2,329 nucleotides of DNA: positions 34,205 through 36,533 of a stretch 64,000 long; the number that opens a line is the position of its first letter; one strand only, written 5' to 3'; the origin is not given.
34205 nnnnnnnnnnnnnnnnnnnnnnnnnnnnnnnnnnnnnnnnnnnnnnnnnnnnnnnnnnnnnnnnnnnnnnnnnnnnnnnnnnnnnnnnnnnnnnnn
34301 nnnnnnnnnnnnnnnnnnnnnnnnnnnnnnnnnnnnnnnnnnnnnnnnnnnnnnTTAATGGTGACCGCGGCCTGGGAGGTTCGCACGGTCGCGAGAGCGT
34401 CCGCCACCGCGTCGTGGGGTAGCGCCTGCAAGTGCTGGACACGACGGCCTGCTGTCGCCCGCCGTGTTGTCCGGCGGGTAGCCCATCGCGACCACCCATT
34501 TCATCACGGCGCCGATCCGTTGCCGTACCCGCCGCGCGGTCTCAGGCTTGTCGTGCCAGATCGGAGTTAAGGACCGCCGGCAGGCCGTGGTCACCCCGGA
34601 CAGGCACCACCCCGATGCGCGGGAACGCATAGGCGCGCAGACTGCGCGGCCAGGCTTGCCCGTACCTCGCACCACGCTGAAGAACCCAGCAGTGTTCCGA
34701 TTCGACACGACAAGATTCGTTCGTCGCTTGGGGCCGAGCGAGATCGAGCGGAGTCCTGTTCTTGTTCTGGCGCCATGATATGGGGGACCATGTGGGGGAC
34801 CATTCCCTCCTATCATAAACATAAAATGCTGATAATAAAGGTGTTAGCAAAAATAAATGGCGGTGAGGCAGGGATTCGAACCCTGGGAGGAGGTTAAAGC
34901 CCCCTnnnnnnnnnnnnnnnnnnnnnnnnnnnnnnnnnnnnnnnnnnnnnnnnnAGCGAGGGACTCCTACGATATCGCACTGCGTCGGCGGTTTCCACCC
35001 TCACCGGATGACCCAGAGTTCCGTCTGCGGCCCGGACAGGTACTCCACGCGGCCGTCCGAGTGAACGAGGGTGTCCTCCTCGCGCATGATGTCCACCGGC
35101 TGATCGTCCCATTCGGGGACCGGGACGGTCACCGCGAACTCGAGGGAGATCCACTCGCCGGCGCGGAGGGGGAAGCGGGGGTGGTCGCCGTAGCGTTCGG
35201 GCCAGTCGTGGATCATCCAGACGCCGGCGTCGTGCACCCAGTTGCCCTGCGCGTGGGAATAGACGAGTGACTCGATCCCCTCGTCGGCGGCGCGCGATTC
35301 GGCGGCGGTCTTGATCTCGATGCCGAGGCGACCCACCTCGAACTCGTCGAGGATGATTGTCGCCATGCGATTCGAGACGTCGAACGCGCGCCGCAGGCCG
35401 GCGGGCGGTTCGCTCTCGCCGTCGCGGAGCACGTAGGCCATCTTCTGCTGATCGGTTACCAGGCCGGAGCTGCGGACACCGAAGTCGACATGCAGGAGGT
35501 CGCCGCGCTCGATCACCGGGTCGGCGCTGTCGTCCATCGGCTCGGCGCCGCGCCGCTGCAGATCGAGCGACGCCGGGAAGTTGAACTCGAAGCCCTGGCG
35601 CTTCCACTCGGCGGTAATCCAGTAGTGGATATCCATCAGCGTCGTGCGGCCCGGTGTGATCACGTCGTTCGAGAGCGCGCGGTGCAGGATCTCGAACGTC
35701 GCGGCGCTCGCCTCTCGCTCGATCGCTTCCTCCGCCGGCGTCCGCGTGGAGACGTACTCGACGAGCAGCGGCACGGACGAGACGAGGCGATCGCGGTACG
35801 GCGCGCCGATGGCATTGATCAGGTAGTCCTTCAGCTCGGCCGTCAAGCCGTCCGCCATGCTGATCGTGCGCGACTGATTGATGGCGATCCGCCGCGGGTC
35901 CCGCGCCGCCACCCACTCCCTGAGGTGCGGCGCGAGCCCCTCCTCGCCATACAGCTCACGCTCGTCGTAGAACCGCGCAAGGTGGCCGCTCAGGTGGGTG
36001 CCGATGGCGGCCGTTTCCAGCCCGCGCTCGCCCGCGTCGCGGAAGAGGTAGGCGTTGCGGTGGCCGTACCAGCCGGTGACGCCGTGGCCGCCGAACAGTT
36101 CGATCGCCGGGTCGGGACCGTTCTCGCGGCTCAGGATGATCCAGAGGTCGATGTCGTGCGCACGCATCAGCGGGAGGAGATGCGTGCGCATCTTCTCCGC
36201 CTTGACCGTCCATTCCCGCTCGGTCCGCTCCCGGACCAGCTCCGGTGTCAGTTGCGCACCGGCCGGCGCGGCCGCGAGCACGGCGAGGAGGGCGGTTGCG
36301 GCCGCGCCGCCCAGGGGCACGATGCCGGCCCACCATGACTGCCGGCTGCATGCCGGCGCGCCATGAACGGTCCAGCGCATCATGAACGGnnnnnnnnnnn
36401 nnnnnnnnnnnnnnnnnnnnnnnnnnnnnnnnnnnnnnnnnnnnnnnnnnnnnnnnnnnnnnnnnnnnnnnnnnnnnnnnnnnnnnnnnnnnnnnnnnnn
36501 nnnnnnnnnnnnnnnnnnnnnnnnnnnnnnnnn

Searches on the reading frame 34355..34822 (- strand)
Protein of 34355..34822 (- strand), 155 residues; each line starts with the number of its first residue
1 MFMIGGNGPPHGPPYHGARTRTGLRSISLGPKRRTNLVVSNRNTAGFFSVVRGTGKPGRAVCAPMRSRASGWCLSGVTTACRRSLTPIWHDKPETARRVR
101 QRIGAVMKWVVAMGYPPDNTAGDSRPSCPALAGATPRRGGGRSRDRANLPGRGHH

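Call 9: search_protein_families(library=pfam, max_evalue=0.01, proteins=[window:34355-34822:-])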
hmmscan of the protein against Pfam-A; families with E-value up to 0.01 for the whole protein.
window:34355-34822:- (155 aa): 1 family
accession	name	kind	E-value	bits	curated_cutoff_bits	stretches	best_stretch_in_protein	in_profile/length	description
PF22022.2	Phage_int_M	-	2e-07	31.6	27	1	84-123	52-92/96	Phage integrase central domain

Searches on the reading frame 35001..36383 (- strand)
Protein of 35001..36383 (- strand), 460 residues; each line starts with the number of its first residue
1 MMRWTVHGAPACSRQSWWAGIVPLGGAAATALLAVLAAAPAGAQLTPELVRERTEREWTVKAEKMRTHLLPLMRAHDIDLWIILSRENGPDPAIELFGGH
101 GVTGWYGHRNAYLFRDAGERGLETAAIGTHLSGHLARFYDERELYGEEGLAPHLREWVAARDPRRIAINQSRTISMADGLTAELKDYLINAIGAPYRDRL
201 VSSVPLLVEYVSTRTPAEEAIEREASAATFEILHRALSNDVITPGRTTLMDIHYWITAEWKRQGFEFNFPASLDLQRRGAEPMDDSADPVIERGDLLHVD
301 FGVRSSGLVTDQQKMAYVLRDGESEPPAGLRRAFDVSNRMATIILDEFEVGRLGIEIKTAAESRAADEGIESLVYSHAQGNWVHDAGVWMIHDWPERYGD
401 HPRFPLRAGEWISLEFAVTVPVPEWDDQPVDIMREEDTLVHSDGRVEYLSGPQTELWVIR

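Call 37: find_related_loci(query=window:35001-36383:-, collection=genome_contigs, flank=10000)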
Query window:35001-36383:- (460 aa) in genome_contigs; peptide patterns used: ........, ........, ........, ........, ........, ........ (x = any residue, [..] = any of these).
248 stretches matched a pattern; 137 encode a relative of the query (tblastn E <= 1e-3); the best 80 are kept; 80 distinct loci.
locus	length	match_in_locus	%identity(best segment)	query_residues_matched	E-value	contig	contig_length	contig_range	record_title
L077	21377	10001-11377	89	1-460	0e+0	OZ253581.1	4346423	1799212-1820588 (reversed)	MAG: Vicinamibacterales bacterium isolate ea6a457f-ca14-4499-b623-59ce1cb781d9 genome assembly, chromosome: 1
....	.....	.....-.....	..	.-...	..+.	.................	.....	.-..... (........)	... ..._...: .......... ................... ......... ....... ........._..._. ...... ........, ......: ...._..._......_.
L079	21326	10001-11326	86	19-460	0e+0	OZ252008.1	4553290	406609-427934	MAG: Vicinamibacterales bacterium isolate ab35155b-1746-435f-90be-ea23bd168454 genome assembly, chromosome: 1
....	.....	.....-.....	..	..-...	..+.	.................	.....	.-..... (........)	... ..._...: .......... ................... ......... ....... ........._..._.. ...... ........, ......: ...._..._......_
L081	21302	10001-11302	83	27-460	0e+0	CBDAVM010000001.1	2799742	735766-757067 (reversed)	MAG: Vicinamibacterales bacterium isolate a7c2027e-4184-4f59-b936-189da53a1eb3 genome assembly, contig: contig_1, whole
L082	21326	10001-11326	79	19-460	0e+0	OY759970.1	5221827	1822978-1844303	MAG: Vicinamibacterales bacterium isolate d8048395-9ec3-4be5-9403-ce9d0d334964 genome assembly, chromosome: 1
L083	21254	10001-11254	83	43-460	0e+0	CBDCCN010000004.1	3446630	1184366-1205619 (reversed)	MAG: Vicinamibacterales bacterium isolate 1d3aa380-3d16-43da-b993-60d5eb5b4b02 genome assembly, contig: contig_4, whole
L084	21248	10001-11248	82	45-460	0e+0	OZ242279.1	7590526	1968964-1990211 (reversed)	MAG: Vicinamibacterales bacterium isolate 66b38f76-d135-4acf-a464-9a41f6704b04 genome assembly, chromosome: 1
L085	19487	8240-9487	82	45-460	0e+0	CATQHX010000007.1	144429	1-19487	MAG: Vicinamibacterales bacterium isolate b531ce64-1057-46bd-a004-e227214a256a genome assembly, contig: contig_7, whole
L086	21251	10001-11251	82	44-460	0e+0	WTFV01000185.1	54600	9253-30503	MAG: Acidobacteria bacterium isolate CO36386bin_12 NODE_380_length_54600_cov_20.437290, whole genome shotgun sequence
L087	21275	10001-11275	83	37-460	0e+0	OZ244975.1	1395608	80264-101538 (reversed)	MAG: Vicinamibacterales bacterium isolate 759df215-7f35-4b58-97f0-56a84cd7420d genome assembly, chromosome: 1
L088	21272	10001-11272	80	37-460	0e+0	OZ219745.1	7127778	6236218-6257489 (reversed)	MAG: Vicinamibacterales bacterium isolate d5a9b4ee-eb88-4731-bb2c-80bf662b4d04 genome assembly, chromosome: 2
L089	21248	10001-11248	82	44-460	0e+0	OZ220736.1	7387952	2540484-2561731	MAG: Vicinamibacterales bacterium isolate e96e4bd8-36b5-4932-a7c8-d2011ef2eb69 genome assembly, chromosome: 1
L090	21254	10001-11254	82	43-460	0e+0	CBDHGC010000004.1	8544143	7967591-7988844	MAG: Vicinamibacterales bacterium isolate 2255f9a4-9ab0-4a79-b16a-ed87816e7612 genome assembly, contig: contig_4, whole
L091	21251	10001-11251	81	44-460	0e+0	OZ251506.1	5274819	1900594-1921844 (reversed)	MAG: Vicinamibacterales bacterium isolate aaa6a21a-436b-4590-abd6-8baef99f1637 genome assembly, chromosome: 1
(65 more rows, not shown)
